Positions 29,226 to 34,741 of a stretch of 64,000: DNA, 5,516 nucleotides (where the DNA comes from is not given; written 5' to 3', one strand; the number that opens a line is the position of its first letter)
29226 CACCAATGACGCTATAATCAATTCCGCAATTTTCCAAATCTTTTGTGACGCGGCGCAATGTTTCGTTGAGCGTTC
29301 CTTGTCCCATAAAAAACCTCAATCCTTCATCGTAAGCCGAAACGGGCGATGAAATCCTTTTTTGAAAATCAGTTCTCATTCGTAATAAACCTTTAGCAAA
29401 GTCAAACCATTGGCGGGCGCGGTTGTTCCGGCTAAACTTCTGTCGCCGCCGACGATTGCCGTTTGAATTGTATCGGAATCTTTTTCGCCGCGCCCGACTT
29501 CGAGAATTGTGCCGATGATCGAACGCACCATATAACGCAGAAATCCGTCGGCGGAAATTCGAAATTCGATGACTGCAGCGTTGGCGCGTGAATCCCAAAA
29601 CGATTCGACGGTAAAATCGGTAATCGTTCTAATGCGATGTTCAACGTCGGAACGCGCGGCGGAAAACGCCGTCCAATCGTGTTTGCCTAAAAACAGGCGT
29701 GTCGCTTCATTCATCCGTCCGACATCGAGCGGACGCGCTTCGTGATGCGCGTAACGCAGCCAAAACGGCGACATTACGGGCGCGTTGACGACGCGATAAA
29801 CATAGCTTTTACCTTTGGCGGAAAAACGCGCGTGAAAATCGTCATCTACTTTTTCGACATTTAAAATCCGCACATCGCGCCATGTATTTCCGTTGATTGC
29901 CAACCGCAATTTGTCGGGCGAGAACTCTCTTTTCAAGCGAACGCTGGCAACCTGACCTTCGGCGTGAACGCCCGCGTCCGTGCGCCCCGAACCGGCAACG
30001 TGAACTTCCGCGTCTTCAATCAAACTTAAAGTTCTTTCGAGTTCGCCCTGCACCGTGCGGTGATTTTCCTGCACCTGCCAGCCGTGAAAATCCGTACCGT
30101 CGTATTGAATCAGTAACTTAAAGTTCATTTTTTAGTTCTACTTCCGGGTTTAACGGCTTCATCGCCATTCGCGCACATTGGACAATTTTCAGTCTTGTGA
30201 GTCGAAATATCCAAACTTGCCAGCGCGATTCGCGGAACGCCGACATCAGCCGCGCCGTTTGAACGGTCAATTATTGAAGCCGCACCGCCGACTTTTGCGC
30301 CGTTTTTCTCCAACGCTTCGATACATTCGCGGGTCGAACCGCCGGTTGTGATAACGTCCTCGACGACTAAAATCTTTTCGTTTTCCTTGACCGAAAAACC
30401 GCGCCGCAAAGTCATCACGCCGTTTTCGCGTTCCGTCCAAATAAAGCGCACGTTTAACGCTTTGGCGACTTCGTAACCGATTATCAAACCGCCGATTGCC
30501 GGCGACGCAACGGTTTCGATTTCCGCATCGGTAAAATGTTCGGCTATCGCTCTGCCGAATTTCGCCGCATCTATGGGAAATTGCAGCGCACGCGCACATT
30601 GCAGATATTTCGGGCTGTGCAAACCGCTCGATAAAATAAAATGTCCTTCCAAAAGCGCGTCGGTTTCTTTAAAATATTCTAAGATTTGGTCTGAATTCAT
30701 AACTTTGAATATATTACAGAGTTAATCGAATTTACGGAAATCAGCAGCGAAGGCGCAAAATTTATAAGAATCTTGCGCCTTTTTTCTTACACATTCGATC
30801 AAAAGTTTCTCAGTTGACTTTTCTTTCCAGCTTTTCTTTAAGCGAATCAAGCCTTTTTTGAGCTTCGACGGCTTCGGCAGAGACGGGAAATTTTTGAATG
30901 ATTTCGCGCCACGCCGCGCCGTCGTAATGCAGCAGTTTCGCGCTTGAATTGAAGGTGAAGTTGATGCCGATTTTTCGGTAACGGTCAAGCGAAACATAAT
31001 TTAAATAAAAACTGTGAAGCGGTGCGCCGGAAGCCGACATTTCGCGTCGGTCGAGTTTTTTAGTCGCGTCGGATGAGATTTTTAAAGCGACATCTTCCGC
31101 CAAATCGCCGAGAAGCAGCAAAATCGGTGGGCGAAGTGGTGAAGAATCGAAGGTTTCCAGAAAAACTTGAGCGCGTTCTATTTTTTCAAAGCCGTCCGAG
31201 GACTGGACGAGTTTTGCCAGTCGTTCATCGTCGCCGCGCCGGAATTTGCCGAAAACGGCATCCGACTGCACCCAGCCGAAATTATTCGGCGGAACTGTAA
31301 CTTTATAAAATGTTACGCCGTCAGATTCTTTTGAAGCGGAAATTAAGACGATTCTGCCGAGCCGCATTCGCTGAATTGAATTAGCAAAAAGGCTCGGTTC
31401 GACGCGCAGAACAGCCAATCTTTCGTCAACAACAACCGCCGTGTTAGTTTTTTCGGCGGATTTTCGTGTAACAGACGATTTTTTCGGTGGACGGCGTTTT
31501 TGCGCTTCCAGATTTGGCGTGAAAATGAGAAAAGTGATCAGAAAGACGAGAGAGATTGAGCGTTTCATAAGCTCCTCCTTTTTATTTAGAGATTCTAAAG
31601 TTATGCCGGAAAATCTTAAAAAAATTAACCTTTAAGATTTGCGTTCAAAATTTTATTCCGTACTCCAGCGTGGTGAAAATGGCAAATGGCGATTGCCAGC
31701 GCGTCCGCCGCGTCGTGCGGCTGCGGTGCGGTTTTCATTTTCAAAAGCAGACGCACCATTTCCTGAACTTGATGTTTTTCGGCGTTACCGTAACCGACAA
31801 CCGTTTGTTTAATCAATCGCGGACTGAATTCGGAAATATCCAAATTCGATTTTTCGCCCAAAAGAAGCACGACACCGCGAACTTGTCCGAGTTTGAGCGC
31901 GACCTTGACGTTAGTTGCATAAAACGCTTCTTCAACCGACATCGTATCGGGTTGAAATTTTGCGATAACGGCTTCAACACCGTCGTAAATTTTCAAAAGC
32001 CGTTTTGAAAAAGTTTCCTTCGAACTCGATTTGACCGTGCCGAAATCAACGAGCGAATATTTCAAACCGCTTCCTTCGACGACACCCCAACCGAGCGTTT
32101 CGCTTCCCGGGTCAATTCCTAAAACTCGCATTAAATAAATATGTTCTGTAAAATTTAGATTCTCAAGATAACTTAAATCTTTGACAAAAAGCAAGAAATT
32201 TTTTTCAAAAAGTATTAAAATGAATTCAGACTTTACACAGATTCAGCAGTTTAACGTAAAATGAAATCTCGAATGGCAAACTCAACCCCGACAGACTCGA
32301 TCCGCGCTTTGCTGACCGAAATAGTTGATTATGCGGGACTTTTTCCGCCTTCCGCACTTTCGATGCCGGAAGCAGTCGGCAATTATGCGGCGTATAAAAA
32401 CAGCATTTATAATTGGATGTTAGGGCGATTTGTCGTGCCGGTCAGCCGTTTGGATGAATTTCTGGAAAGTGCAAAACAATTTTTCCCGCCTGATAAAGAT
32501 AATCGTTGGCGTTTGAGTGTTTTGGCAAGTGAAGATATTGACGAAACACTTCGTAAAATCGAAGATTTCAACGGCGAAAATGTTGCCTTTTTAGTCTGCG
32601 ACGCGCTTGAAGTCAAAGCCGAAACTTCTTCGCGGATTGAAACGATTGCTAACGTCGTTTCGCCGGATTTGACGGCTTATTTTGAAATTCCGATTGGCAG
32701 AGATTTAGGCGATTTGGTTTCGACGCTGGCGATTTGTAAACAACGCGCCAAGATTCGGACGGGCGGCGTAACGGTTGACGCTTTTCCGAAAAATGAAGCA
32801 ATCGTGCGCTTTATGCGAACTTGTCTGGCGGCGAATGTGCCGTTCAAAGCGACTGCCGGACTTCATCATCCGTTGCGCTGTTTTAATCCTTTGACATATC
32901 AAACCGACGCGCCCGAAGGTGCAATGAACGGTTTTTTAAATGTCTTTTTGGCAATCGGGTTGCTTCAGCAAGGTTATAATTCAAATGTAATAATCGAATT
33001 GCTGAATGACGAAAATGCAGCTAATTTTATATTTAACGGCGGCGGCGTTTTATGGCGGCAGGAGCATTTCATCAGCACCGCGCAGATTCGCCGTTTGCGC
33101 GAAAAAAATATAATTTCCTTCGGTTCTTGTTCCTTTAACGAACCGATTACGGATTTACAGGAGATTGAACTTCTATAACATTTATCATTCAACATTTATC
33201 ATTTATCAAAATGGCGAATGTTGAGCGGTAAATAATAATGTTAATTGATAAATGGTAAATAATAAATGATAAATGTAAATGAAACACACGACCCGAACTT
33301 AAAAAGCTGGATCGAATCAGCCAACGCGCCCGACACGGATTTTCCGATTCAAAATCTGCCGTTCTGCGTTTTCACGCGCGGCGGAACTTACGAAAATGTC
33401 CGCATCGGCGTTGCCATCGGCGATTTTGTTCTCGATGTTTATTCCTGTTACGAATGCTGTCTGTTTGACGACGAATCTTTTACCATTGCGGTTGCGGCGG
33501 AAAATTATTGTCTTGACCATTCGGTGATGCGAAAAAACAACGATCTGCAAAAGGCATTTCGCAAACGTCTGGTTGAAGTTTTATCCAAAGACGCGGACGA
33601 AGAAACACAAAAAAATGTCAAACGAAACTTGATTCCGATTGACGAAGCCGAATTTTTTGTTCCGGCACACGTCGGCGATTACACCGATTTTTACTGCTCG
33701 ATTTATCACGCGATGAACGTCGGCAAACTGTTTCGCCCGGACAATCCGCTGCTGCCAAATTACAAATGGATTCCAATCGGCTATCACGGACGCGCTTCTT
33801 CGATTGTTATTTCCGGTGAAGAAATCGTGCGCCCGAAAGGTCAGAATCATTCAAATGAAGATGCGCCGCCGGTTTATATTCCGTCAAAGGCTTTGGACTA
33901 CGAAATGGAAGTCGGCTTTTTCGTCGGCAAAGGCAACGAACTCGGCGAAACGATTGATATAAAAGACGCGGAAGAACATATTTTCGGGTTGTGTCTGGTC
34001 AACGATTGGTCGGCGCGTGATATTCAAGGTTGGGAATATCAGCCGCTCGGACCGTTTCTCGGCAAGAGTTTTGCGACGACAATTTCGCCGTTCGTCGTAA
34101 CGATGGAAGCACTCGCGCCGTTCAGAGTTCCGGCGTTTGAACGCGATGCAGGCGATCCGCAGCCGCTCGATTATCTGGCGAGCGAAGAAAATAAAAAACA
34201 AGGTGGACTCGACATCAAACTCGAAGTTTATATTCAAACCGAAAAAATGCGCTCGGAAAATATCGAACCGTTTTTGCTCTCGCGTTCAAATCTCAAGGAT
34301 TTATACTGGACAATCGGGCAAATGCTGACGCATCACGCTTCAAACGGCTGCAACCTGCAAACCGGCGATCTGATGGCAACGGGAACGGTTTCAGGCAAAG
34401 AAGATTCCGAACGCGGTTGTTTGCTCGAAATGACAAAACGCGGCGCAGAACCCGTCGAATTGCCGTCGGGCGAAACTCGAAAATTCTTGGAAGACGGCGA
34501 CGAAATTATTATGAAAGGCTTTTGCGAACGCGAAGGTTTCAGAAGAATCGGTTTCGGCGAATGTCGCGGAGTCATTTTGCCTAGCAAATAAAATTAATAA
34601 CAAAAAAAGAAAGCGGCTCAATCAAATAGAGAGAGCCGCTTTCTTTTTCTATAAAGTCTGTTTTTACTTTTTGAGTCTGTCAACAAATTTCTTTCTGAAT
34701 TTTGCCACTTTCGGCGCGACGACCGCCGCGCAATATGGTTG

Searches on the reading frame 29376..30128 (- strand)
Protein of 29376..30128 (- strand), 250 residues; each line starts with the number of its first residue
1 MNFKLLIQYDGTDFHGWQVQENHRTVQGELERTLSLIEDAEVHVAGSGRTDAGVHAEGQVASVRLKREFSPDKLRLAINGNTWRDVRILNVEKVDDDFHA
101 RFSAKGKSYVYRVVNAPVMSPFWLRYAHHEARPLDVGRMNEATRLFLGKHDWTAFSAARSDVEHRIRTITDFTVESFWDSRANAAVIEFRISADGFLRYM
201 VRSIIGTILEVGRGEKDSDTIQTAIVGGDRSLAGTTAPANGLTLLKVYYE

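Call 53: search_protein_families(library=ncbifam, max_evalue=1e-15, proteins=[window:29376-30128:-])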
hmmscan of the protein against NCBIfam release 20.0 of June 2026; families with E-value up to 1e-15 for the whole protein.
window:29376-30128:- (250 aa): 2 families
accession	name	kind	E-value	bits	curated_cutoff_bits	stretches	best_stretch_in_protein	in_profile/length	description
TIGR00071.1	hisT_truA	equivalog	2.9e-57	194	142.85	1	3-244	3-228/228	tRNA pseudouridine(38-40) synthase TruA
NF000622.1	PRK00021.3-3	equivalog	7.4e-27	94.5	308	1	7-249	5-227/265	tRNA pseudouridine(38-40) synthase TruA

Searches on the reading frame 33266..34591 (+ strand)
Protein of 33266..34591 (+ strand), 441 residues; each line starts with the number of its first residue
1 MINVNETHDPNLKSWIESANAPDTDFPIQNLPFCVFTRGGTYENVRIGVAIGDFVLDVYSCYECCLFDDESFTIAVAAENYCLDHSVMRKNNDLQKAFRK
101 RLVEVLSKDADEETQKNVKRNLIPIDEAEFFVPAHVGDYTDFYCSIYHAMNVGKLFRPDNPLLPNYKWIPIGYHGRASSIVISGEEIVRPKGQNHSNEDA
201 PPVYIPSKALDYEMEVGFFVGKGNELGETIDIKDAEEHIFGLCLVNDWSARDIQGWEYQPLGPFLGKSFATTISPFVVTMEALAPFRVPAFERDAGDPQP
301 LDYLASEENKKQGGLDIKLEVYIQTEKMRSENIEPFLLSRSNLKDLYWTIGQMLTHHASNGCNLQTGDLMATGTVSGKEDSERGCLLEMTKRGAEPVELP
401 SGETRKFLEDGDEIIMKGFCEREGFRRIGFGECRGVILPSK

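Call 35: search_protein_families(library=ncbifam, max_evalue=1e-30, proteins=[window:33266-34591:+])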
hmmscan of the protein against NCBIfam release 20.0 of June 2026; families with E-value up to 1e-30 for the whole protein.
window:33266-34591:+ (441 aa): 1 family
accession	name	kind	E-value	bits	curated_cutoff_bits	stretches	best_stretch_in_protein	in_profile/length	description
TIGR01266.1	fum_ac_acetase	equivalog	2.1e-158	527.6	375.3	1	14-440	1-419/420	fumarylacetoacetase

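Call 38: find_encoding_contigs(protein=window:33266-34591:+, flank=2000, max_places=3)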
Protein window:33266-34591:+ (441 aa): no gene with exactly this product is on record in the collection.
